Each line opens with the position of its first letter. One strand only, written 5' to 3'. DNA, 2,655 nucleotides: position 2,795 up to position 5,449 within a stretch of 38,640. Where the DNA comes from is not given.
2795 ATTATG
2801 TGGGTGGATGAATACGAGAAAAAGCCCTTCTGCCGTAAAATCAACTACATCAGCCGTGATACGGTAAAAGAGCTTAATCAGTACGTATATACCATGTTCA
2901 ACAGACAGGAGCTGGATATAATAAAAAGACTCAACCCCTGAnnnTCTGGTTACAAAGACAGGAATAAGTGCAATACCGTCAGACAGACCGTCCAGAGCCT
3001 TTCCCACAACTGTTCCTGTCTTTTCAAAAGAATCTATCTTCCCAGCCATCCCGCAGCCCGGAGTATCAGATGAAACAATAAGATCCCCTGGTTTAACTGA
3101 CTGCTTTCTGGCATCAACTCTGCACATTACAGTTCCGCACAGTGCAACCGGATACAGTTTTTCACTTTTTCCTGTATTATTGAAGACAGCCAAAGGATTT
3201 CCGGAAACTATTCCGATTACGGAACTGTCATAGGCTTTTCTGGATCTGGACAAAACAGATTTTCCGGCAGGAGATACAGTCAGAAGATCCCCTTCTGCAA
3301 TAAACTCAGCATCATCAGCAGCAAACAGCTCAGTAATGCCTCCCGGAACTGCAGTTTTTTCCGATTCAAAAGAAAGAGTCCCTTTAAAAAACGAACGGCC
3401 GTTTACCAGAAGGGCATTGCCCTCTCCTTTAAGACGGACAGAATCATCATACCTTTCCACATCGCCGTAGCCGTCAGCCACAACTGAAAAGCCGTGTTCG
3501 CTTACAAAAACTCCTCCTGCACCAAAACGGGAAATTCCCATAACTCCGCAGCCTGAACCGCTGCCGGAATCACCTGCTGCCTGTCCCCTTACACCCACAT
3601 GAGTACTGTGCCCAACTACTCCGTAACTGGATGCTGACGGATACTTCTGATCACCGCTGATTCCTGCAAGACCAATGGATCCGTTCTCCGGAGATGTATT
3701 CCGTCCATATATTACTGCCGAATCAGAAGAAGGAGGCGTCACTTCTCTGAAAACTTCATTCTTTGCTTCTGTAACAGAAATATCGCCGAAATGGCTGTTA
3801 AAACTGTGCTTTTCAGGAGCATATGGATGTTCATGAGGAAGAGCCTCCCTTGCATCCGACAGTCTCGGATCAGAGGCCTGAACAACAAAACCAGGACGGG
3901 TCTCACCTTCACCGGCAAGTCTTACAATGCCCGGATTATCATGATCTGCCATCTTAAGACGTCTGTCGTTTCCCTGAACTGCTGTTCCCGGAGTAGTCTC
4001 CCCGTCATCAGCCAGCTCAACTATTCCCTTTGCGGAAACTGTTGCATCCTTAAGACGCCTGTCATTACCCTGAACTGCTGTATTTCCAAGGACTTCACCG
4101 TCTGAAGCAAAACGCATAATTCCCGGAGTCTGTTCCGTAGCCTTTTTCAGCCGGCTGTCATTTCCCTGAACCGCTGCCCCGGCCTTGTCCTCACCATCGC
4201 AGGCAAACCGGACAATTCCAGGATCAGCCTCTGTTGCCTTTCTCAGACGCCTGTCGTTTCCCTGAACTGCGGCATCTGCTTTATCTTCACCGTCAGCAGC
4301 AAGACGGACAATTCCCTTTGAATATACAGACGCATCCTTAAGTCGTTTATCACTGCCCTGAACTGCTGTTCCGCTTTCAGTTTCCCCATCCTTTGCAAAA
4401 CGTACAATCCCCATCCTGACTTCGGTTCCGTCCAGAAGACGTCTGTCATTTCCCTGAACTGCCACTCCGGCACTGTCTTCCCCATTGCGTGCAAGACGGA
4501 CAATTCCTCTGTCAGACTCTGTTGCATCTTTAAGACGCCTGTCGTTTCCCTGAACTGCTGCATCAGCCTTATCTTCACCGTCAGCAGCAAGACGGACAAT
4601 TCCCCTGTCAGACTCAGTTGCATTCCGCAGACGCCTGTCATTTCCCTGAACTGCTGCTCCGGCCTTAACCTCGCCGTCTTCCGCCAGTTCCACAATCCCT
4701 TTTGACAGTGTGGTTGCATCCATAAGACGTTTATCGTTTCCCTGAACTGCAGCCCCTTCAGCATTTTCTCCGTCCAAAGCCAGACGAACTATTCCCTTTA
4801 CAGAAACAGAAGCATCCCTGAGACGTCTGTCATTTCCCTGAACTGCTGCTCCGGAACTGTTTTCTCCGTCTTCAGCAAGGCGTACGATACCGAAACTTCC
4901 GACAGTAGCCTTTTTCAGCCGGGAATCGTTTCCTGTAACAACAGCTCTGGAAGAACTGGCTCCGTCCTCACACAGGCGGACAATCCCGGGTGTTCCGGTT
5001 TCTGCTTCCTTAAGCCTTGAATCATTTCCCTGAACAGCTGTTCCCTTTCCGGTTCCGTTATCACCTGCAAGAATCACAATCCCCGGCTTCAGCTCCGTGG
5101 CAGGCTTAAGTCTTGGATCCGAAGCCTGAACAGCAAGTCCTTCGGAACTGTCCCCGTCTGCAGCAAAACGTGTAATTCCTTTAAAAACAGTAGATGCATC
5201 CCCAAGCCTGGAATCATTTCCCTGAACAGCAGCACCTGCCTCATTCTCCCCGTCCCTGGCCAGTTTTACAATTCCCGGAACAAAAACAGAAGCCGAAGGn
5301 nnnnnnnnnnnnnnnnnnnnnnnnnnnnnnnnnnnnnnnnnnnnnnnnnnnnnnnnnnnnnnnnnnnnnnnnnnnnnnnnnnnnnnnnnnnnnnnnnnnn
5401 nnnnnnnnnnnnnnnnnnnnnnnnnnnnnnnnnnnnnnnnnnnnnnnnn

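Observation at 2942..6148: Chromosomal 1068-aa fibre-like protein with no phage context and no signal peptide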

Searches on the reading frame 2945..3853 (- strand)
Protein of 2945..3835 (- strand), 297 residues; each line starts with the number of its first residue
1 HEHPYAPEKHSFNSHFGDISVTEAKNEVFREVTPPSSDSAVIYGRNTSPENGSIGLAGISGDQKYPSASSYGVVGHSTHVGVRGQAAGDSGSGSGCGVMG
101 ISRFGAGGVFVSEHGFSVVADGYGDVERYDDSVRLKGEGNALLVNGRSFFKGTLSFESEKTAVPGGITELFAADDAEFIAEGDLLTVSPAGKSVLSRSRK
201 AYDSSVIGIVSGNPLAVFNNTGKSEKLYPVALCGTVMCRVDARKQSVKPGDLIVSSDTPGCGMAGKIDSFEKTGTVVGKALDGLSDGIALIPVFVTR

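Call 23: search_protein_families(library=pfam, proteins=[window:2945-3835:-], max_evalue=5)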
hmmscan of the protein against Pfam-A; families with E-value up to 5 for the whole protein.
window:2945-3835:- (297 aa): 1 family
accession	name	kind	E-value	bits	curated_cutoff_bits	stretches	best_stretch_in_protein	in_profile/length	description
PF02832.22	Flavi_glycop_C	-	0.11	13.1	27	0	21-47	62-88/97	Flavivirus glycoprotein, immunoglobulin-like domain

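Call 24: search_protein_families(library=phrogs, proteins=[window:2945-3835:-], max_evalue=5)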
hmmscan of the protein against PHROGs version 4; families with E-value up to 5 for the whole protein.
window:2945-3835:- (297 aa): 0 families

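Call 29: search_solved_structures(query=A2, max_evalue=10, show_alignments=3)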
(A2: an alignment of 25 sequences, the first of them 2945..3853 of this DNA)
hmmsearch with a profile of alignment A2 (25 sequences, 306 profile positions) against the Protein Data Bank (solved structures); distinct sequences matched with E-value up to 10: 4.
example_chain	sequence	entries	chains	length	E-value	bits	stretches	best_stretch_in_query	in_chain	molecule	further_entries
2pln_A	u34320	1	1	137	0.22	14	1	142-223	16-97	Response regulator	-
2hqo_A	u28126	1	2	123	0.82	12.2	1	150-223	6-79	Putative TRANSCRIPTIONAL REGULATOR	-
2qlk_A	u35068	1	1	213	0.93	12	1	15-57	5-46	Fiber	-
2hqr_A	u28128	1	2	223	1.2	11.6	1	152-224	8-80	Putative TRANSCRIPTIONAL REGULATOR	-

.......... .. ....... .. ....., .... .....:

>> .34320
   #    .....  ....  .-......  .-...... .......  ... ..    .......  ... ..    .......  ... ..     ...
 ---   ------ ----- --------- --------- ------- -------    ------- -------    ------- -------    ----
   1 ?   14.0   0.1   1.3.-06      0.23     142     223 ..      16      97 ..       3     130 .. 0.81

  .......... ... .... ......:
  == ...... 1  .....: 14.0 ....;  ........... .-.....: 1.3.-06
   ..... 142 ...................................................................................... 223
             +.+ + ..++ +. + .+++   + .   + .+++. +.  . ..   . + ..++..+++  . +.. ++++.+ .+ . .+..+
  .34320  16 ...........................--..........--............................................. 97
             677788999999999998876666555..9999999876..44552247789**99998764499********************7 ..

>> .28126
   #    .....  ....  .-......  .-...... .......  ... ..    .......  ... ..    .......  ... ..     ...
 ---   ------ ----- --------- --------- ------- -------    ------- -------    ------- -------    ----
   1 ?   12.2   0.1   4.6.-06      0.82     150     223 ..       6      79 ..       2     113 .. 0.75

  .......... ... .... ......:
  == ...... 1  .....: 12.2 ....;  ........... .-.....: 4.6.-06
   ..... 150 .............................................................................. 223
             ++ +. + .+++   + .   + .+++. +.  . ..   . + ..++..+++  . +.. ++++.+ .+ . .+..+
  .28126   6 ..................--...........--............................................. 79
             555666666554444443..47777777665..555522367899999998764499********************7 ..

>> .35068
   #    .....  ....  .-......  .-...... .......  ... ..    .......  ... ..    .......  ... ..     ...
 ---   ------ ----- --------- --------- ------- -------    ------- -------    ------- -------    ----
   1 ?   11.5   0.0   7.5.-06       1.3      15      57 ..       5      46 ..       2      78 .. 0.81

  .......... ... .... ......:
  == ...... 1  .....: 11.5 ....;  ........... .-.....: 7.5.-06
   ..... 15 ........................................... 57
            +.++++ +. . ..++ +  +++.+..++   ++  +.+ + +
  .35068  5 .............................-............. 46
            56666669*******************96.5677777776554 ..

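Call 31: search_protein_representatives(protein=window:2945-3835:-)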
Query: 297 residues. Proteins with E-value up to 0.001 (for the whole library): 11087; up to 1e-10: 981; up to 1e-30: 9. The best 150 are listed.
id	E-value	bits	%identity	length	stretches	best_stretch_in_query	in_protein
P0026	1.6e-99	349.5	57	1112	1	1-296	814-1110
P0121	6.0e-95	334.5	52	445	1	1-295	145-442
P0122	2.3e-87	309.6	50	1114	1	1-295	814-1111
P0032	1.5e-86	306.9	48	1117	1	1-295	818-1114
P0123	1.2e-84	300.7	54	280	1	24-295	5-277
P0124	3.3e-84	299.3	50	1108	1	1-297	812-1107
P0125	7.7e-50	186.4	50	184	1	119-296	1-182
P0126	1.3e-48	182.4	61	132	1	168-296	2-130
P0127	1.6e-31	126.3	32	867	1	1-286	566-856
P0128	9.1e-30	120.6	36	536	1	1-295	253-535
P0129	5.3e-28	114.8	66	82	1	218-296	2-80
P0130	2.8e-27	112.4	36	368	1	1-295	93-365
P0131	6.2e-25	104.7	33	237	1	69-297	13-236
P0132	7.2e-21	91.4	34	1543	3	163-284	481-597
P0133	1.9e-19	86.7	39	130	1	106-216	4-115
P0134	2.1e-19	86.5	42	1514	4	227-295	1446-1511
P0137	1.6e-17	80.4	35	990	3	161-286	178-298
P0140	2.2e-17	79.9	41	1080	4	225-295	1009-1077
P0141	2.2e-17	79.9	40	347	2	141-296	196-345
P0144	3.8e-17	79.1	46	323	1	168-295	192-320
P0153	1.2e-16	77.5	33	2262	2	137-285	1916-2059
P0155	1.8e-16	76.9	46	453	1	168-296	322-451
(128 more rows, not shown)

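Call 33: predict_structure(alignment_id=A2)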
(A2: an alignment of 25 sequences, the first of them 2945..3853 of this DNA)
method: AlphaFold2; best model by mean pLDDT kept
length: 303 residues; sequences in the alignment: 25
mean_pLDDT: 47.7   pTM: 0.44
mean pLDDT of the five models: 47.7, 39.7, 36.8, 36.2, 36.1
residues with pLDDT >= 90: 5; 70-90: 49; 50-70: 69; < 50: 180
segments of 3 or more residues with pLDDT < 50: 1-171, 278-280
pLDDT, mean of each block of 10 residues (from residue 1): 37 39 29 32 29 29 29 27 26 34 33 33 30 36 30 26 37 61 77 64 70 67 49 66 83 74 85 56 64 78 56
secondary structure, 60 per line:
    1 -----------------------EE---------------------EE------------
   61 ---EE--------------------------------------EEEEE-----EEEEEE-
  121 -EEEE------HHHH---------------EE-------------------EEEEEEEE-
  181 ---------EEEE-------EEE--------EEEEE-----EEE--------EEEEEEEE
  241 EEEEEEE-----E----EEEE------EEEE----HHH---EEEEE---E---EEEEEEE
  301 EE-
elements in order: E104-108 E114-119 E122-125 H132-135 E172-179 E190-193 E201-203 E212-216 E222-224 E233-247 E258-261 E268-271 E282-286 E294-302

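Call 34: search_protein_families(library=pfam, proteins=[P0127, P0128, P0132, P0134, P0137, P0140, P0153], max_evalue=0.001)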
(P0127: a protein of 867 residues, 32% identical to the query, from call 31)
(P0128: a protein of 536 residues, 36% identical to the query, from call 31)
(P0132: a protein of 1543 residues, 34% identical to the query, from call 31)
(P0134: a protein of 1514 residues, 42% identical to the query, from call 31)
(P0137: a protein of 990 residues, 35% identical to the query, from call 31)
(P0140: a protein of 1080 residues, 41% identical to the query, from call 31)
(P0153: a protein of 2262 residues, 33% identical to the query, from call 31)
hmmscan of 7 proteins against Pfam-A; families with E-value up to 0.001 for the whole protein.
P0127 (867 aa): 2 families
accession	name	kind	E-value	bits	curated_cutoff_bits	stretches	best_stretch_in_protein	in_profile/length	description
PF00754.31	F5_F8_type_C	-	6.5e-33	114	28.2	2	154-269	2-115/127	F5/8 type C domain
PF22633.2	F5_F8_type_C_2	-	5.5e-19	69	27.8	2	168-262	1-91/91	NedA-like, galactose-binding domain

P0128 (536 aa): 1 family
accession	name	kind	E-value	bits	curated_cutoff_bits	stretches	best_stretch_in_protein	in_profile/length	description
PF00754.31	F5_F8_type_C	-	6.6e-08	33.2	28.2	1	4-95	36-126/127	F5/8 type C domain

P0132 (1543 aa): 0 families

P0134 (1514 aa): 3 families
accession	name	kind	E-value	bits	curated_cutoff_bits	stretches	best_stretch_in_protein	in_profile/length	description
PF05954.17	Phage_GPD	-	1.8e-41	142.7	30.1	1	273-562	3-301/305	Phage tail baseplate hub (GPD)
PF04717.18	Phage_base_V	-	1.1e-14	54.9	23.8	1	602-675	2-75/75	Type VI secretion system/phage-baseplate injector OB domain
PF11962.13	Peptidase_G2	-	5.7e-05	23.1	25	0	1014-1103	23-104/228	Peptidase_G2, IMC autoproteolytic cleavage domain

P0137 (990 aa): 0 families

P0140 (1080 aa): 1 family
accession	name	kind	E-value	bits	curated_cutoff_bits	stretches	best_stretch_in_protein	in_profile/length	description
PF11962.13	Peptidase_G2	-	2.4e-05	24.3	25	0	636-720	31-115/228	Peptidase_G2, IMC autoproteolytic cleavage domain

P0153 (2262 aa): 10 families
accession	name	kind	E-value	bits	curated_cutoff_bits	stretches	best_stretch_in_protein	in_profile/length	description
PF00376.29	MerR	-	1.2e-24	86.3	28.2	2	35-71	1-38/38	MerR family regulatory protein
PF13411.12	MerR_1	-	5.1e-20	71.8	21.6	2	35-80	2-47/69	MerR HTH family regulatory protein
PF12728.13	HTH_17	-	4.1e-13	49.8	27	2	34-78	2-45/51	Helix-turn-helix domain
PF13518.12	HTH_28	-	3e-06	27.7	25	0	34-55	13-34/52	Helix-turn-helix domain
PF13551.12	HTH_29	-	0.00012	22.5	28.1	0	35-53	13-32/64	Winged helix-turn helix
PF13384.12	HTH_23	-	0.00014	22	24.6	0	35-53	19-37/50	Homeodomain-like domain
PF13542.12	HTH_Tnp_ISL3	-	0.00015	21.6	27.4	0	86-104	28-46/51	Helix-turn-helix domain of transposase family ISL3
PF08220.18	HTH_DeoR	-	0.00041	20.5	21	0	33-52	14-33/57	DeoR-like helix-turn-helix domain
PF20432.4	Xre-like-HTH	-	0.00042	21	25.8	0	85-121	24-58/63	Antitoxin Xre-like helix-turn-helix domain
PF04545.22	Sigma70_r4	-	0.00073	19.4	24.1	0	82-109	18-45/50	Sigma-70, region 4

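Call 65: find_encoding_contigs(protein=P0127, flank=8000, max_places=3)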
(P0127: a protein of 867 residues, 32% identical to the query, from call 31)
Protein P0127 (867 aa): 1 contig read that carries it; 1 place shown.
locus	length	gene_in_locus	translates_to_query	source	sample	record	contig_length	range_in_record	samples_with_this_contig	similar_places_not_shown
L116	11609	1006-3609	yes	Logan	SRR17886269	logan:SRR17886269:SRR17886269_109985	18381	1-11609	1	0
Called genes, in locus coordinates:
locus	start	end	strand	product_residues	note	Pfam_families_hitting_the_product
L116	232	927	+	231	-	-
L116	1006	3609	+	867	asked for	PF00754:F5_F8_type_C, PF22633:F5_F8_type_C_2 (weak), PF00754:F5_F8_type_C, PF22633:F5_F8_type_C_2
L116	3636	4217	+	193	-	PF00406:ADK, PF13207:AAA_17, PF13238:AAA_18, PF13671:AAA_33 (weak)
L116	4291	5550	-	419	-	PF06245:DUF1015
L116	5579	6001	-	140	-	-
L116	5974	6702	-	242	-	PF22935:RM44_endonuclase, PF14622:Ribonucleas_3_3, PF00636:Ribonuclease_3, PF00035:dsrm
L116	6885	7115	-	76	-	PF00550:PP-binding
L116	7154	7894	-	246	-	PF00106:adh_short, PF01370:Epimerase (weak), PF08659:KR, PF01073:3Beta_HSD (weak), PF13561:adh_short_C2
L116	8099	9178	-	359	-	PF02504:FA_synthesis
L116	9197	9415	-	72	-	PF01783:Ribosomal_L32p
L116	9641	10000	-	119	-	PF00072:Response_reg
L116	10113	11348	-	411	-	PF00072:Response_reg, PF01339:CheB_methylest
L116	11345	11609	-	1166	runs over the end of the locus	PF01627:Hpt, PF07194:P2, PF02895:H-kinase_dim, PF02518:HATPase_c, PF01584:CheW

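Call 83: list_cluster_members(proteins=[P0144, P0155, P0141, P0134, P0127, P0140, P0132, P0137, P0128, P0005])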
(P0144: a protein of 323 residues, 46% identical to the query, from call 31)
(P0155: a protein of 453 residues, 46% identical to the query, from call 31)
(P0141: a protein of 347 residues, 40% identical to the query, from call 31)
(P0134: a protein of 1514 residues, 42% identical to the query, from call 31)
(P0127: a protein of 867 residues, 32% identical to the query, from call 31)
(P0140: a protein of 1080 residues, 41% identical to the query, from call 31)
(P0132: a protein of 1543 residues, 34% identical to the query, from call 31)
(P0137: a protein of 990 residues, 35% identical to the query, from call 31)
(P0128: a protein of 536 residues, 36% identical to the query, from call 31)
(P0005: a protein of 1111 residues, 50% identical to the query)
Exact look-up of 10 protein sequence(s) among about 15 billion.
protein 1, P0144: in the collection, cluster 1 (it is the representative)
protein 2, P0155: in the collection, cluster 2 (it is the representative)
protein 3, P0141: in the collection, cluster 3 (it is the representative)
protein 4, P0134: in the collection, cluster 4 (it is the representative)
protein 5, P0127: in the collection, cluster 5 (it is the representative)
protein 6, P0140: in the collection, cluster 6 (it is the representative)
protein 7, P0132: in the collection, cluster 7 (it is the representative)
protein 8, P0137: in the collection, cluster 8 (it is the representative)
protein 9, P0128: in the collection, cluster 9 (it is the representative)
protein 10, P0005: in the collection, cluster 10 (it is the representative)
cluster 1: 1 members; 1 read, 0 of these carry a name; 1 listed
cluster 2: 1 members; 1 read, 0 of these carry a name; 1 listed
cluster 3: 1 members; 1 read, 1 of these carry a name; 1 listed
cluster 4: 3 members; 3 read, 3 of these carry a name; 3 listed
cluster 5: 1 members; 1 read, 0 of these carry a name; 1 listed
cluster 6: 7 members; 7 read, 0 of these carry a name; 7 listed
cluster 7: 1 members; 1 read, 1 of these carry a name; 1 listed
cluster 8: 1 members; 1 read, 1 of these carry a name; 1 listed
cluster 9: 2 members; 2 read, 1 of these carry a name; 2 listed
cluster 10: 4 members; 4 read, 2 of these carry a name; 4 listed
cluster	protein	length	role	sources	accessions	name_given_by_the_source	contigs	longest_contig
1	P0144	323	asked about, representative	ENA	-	-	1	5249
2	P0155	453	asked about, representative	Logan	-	-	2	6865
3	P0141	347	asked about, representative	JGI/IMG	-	hypothetical protein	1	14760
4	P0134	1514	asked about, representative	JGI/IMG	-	type VI secretion system VgrG family protein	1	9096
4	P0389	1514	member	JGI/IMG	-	type VI secretion system VgrG family protein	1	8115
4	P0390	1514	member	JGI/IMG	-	type VI secretion system VgrG family protein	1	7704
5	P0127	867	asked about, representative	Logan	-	-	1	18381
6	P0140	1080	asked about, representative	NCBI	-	-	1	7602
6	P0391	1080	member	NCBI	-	-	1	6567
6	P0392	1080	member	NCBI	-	-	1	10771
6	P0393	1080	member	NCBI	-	-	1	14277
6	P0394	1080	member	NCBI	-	-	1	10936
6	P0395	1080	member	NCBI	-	-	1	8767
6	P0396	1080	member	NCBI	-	-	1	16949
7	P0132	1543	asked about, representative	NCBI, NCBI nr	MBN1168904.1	hypothetical protein JXA63_03350, partial [Candidatus Woesebacteria bacterium] | hypothetical protein [Candidatus Woesebacteria bacterium]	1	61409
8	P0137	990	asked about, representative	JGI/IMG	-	hypothetical protein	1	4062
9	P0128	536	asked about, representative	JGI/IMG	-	hypothetical protein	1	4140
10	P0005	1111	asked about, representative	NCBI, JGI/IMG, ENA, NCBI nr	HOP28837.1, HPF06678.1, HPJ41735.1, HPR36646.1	MAG TPA: discoidin domain-containing protein [Spirochaetota bacterium] | discoidin domain-containing protein [Spirochaetota bacterium]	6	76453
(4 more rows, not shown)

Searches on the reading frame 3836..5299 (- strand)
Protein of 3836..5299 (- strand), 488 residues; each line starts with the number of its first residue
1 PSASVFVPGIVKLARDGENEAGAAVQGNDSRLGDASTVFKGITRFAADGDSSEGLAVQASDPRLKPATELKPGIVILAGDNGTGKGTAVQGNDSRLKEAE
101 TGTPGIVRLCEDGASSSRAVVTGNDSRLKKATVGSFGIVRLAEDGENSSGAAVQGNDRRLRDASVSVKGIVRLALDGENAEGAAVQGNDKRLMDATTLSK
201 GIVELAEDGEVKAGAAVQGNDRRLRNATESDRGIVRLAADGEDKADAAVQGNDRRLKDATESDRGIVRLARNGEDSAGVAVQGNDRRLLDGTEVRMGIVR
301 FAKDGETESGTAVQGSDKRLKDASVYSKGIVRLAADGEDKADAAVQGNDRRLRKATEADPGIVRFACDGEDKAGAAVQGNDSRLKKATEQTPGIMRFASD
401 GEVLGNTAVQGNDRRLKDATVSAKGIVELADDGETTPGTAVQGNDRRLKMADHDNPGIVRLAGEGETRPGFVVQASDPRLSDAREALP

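Call 23: search_protein_families(library=pfam, proteins=[window:3836-5299:-], max_evalue=5)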
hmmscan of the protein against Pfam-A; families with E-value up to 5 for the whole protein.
window:3836-5299:- (488 aa): 3 families
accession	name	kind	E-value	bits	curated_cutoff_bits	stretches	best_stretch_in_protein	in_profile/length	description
PF17164.10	DUF5122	-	6.5e-11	42.7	27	0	226-241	15-30/36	Domain of unknown function (DUF5122) beta-propeller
PF23990.1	PilB3_N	-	0.06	13.9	27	1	320-357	5-39/101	PilB3-like, N-terminal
PF12890.13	DHOase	-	0.085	13.4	21.2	0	185-219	64-98/142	Dihydro-orotase-like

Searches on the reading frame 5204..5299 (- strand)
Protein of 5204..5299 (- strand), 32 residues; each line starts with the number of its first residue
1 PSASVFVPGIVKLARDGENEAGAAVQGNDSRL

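Call 63: search_solved_structures(query=A6, max_evalue=10, show_alignments=4)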
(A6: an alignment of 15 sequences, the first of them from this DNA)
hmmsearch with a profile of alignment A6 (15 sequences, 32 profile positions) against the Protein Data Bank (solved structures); distinct sequences matched with E-value up to 10: 2.
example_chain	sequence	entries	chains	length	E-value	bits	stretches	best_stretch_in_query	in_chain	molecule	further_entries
9f4b_FG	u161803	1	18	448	0.0053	19.3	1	2-21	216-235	Gp12 short tail fibers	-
9f4a_Le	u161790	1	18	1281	0.0056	19.2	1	2-23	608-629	Long tail fiber proximal subunit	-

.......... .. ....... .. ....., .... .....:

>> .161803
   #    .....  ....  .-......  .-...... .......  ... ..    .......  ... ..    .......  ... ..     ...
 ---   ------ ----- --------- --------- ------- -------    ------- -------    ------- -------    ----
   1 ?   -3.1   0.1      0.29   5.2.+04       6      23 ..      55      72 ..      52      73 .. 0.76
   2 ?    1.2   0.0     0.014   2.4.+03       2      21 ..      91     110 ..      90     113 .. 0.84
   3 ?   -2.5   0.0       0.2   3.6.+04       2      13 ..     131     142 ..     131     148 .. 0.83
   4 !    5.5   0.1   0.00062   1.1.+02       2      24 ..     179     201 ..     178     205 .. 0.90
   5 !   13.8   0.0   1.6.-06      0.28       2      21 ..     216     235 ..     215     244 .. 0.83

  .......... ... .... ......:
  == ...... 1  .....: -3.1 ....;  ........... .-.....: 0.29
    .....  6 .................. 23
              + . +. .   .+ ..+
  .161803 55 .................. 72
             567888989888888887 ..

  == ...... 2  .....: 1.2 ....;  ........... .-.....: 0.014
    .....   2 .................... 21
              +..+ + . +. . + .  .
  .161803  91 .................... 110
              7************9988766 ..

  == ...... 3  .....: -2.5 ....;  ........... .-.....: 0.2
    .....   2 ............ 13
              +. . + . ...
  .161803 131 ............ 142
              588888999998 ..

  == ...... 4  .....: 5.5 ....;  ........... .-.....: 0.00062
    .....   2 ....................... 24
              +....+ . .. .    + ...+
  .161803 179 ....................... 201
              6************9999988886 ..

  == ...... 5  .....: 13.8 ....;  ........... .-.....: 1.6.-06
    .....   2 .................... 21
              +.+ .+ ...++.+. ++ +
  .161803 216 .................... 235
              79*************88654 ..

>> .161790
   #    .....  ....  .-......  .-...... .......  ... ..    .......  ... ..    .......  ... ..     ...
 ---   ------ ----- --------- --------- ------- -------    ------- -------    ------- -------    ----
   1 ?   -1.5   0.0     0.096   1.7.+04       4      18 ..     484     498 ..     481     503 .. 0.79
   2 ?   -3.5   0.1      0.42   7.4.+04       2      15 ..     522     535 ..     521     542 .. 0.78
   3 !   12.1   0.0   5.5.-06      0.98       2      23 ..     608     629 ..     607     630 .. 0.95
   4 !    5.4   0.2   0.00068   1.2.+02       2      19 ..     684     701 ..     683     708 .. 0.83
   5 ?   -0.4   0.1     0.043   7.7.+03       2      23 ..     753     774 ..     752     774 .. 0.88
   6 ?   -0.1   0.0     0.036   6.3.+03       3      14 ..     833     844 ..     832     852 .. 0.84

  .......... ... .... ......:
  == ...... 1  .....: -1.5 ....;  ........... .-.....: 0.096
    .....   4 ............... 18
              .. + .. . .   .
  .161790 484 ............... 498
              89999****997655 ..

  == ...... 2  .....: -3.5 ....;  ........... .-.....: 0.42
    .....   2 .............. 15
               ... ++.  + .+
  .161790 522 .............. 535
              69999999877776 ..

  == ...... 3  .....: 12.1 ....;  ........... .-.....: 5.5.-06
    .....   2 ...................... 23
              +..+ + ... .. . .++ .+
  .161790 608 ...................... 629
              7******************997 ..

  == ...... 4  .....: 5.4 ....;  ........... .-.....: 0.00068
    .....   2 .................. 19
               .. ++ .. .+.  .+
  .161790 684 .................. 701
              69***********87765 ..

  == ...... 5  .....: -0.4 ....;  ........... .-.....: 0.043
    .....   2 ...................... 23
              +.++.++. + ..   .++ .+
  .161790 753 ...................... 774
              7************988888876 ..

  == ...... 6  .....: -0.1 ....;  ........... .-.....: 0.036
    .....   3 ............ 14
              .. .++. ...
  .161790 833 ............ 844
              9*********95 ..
